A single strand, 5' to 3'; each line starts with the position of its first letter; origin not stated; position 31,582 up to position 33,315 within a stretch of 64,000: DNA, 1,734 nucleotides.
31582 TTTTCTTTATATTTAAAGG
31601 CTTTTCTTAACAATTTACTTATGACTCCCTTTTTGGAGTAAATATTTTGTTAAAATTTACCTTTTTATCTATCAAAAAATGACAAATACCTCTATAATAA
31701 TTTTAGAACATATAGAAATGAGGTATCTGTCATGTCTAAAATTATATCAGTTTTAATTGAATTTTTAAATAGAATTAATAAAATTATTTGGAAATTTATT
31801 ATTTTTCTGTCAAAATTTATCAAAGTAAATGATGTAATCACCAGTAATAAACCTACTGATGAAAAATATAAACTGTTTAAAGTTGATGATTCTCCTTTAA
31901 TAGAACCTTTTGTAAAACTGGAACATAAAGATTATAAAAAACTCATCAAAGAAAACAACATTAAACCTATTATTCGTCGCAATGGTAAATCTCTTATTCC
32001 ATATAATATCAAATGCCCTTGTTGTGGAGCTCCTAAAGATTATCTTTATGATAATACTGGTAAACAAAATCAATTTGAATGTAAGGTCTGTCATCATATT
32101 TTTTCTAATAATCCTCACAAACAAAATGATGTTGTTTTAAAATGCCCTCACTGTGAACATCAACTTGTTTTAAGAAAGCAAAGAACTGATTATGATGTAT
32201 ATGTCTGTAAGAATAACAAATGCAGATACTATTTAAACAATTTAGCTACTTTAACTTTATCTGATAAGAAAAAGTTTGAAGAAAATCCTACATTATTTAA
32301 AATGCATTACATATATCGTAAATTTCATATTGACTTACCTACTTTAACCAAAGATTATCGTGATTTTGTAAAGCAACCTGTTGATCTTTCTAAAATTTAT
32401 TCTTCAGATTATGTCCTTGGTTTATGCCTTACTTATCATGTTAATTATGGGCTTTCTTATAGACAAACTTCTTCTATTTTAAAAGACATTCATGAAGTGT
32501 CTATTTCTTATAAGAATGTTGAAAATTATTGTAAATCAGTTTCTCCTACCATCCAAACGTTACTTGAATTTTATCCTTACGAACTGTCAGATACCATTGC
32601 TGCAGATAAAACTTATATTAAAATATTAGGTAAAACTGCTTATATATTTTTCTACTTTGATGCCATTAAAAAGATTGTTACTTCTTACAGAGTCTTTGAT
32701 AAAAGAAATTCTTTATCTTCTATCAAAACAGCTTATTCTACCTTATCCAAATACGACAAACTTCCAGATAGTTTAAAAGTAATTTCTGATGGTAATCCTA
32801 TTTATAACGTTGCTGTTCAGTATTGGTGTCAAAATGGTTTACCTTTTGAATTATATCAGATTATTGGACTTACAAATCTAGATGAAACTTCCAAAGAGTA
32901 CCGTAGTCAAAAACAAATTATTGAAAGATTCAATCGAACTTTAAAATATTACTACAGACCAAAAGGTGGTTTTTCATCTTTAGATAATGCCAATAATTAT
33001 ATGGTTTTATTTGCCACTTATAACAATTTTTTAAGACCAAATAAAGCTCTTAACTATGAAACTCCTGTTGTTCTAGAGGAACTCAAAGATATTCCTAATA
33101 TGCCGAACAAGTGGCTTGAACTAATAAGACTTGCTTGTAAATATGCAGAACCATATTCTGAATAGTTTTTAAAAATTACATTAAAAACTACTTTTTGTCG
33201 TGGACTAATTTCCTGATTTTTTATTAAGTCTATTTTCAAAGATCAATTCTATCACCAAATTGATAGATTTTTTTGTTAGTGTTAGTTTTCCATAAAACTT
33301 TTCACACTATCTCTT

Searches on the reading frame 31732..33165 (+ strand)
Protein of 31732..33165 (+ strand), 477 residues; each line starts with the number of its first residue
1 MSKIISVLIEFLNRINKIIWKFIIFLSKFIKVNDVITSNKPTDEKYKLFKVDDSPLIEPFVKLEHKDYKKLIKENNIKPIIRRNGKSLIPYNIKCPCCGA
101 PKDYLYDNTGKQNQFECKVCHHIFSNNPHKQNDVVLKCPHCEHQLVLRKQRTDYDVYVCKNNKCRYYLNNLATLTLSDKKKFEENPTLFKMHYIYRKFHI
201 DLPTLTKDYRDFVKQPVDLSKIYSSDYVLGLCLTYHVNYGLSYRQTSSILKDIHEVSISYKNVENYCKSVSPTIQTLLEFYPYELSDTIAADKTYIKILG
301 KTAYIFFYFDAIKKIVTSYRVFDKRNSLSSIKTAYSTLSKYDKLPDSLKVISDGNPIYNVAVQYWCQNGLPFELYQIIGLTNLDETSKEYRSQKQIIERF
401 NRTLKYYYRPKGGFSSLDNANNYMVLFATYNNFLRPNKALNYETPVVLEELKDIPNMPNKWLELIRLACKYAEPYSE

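Call 54: search_protein_families(library=pfam, proteins=[window:31732-33165:+], max_evalue=0.001)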
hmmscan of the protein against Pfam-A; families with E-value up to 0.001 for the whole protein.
window:31732-33165:+ (477 aa): 2 families
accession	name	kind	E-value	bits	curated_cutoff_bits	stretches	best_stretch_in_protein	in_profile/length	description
PF13610.12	DDE_Tnp_IS240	-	4.3e-06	27.4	27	1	289-430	4-132/139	DDE domain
PF13683.12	rve_3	-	1.2e-05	25.4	26.5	1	392-445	14-67/67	Integrase core domain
